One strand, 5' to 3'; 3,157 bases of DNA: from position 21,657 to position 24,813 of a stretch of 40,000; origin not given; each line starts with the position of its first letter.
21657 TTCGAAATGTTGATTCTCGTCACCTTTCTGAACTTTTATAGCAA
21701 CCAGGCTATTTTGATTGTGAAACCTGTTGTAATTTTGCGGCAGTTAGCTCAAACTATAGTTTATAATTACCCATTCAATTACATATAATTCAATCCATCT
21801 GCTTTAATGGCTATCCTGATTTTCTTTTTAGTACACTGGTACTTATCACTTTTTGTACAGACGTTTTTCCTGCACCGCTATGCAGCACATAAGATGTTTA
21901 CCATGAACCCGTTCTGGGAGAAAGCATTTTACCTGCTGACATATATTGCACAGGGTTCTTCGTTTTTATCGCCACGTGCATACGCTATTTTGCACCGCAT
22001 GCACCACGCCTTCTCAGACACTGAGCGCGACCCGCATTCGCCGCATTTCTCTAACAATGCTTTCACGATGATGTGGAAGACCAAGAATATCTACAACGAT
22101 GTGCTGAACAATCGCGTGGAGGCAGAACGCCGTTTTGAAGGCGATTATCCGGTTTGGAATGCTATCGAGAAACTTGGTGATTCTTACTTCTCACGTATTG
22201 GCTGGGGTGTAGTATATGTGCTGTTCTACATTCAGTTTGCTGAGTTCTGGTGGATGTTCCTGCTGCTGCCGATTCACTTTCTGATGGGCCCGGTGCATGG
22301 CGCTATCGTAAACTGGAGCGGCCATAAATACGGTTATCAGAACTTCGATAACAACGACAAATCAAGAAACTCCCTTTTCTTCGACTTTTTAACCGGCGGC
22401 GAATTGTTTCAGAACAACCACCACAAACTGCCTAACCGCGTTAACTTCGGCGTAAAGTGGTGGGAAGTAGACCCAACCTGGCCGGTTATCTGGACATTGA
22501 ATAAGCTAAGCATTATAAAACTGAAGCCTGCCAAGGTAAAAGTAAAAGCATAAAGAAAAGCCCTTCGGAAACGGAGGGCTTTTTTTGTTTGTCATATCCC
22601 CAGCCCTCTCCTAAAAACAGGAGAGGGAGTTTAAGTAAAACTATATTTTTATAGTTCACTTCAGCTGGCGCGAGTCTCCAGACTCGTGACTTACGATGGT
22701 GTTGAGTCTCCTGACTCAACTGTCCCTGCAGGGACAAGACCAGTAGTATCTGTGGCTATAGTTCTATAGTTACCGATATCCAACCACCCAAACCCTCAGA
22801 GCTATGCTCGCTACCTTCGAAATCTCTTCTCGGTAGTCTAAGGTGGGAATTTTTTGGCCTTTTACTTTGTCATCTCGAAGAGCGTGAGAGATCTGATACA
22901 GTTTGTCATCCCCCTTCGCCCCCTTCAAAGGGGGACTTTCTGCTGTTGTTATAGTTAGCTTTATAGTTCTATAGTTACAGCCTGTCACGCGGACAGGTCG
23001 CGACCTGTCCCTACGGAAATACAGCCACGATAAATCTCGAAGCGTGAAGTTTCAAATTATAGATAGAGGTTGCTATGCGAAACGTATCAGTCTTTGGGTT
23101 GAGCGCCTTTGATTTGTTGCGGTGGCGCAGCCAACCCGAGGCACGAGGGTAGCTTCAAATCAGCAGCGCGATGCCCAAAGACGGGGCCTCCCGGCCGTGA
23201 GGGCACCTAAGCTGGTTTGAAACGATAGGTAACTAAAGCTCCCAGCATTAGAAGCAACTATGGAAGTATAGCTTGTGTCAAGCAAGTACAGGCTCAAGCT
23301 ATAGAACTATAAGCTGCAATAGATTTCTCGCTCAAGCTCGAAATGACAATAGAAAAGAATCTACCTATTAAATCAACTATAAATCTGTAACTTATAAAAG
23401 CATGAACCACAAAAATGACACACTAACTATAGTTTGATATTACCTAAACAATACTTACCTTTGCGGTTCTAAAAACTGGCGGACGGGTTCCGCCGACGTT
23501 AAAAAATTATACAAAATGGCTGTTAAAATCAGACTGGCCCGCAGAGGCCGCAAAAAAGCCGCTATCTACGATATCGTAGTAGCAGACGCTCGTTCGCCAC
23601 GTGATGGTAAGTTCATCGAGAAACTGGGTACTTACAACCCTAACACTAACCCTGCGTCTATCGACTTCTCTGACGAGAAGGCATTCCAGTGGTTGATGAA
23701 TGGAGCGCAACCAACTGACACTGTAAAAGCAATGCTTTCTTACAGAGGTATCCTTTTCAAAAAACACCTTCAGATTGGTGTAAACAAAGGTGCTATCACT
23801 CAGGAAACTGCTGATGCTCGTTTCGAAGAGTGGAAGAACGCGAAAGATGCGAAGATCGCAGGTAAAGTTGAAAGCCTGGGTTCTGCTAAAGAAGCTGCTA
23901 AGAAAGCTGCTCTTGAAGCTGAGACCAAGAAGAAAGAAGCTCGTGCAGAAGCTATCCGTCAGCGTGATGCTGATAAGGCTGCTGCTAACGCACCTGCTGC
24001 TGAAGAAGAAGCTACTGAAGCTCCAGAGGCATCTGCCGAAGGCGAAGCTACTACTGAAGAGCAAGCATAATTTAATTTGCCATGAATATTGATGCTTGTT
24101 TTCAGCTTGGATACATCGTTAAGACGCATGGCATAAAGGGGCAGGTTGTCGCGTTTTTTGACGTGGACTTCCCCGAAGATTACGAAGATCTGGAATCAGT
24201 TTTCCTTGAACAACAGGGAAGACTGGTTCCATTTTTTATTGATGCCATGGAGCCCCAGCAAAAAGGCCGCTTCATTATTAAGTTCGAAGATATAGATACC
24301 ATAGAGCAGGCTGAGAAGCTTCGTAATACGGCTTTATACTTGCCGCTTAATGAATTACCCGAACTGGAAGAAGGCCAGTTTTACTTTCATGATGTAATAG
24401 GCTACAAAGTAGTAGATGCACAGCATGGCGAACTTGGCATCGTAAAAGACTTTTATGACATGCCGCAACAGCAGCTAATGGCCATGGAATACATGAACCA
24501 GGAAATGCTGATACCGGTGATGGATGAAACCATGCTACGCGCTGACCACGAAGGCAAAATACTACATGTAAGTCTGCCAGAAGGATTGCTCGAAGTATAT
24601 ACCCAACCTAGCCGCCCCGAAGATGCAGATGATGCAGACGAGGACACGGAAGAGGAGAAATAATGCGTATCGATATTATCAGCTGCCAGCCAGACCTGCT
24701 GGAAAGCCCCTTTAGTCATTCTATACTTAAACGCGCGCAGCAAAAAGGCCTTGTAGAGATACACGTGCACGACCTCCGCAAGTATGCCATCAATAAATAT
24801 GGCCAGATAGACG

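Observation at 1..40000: Hyper-abundant palindrome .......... (core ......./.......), a HIP1-like or uptake-sequence-like genome signature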

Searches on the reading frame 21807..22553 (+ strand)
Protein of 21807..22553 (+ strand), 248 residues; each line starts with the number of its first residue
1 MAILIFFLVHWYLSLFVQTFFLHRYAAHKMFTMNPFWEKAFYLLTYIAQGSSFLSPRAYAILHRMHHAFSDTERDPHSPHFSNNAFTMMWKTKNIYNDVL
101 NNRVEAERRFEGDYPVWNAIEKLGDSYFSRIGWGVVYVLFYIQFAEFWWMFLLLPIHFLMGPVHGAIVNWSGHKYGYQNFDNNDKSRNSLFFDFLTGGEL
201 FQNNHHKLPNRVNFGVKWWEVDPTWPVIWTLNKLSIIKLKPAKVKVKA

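Call 7: search_protein_families(library=pfam, proteins=[window:21807-22553:+])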
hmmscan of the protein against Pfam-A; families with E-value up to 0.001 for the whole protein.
window:21807-22553:+ (248 aa): 1 family
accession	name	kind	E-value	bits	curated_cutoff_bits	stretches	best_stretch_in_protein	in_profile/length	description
PF00487.30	FA_desaturase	-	3.4e-14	53.7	29.7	1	6-229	10-239/253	Fatty acid desaturase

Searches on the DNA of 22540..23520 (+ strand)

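Call 49: search_dna_similar(query=window:22540-23520:+, collection=phages, mode=distant, max_rows=10)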
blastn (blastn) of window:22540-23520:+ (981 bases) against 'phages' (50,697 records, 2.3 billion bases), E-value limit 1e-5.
No match.

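Call 67: search_dna_similar(query=window:22600-23460:+, collection=plasmids, mode=distant, max_rows=15, max_evalue=0.001)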
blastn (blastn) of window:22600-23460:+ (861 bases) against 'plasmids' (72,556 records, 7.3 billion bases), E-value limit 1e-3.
No match.

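Call 75: search_rna_families(source=window, start=22550, end=23520, threshold=evalue, max_evalue=1)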
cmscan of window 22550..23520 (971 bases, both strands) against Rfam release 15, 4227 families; matches with E-value up to 1: 7.
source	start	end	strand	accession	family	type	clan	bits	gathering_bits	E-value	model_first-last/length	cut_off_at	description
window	22552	22656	-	RF01859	Phe_leader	Cis-reg; leader;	-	30.9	55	0.0056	1-125/125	no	Phenylalanine leader peptide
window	22550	22658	+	RF01407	STnc560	Gene; sRNA;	-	23.9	55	0.011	70-214/214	5'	STnc560 Hfq binding RNA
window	22550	22584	+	RF02427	SpF10_sRNA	Gene; sRNA;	-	22.6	60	0.13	23-57/57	5'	Streptococcus sRNA SpF10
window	22550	22630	-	RF01772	rnk_pseudo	Cis-reg; leader;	-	21.5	55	0.51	1-107/108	3'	Pseudomonas rnk leader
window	22723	22882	-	RF02161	PART1_3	Gene; lncRNA;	-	20.8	40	0.044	1-131/131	no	Prostate androgen-regulated transcript 1 conserved region 3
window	22554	22592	+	RF00489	ctRNA_p42d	Gene; antisense;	-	20.6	50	0.13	1-46/46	no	ctRNA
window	22550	22582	+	RF01393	isrJ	Gene; sRNA;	-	18.8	37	0.96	40-75/75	5'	isrJ Hfq binding RNA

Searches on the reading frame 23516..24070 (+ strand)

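Call 7: search_protein_families(library=pfam, proteins=[window:23516-24070:+])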
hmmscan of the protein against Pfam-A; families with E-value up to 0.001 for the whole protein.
window:23516-24070:+ (184 aa): 1 family
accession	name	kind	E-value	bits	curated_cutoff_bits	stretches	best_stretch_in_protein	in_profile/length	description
PF00886.24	Ribosomal_S16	-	1.1e-23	83.3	27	1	9-67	1-62/62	Ribosomal protein S16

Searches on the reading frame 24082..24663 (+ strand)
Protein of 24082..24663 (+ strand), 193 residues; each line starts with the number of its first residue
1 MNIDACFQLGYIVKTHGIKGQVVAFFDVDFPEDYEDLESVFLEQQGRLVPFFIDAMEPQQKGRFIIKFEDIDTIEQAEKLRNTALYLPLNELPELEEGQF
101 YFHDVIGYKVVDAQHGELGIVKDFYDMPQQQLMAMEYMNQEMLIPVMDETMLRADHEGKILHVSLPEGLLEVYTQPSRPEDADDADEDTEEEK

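Call 7: search_protein_families(library=pfam, proteins=[window:24082-24663:+])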
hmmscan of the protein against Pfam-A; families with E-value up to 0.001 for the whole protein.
window:24082-24663:+ (193 aa): 3 families
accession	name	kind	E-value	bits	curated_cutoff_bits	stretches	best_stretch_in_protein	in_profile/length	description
PF01782.24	RimM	-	2.7e-21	76.1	23.5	1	9-88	2-81/84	RimM N-terminal domain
PF24986.1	PRC_RimM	-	2.6e-13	49.8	27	1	103-169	2-69/69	RimM PRC barrel domain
PF05239.21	PRC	-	2.7e-05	24.5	21.2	1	97-169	1-77/78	PRC-barrel domain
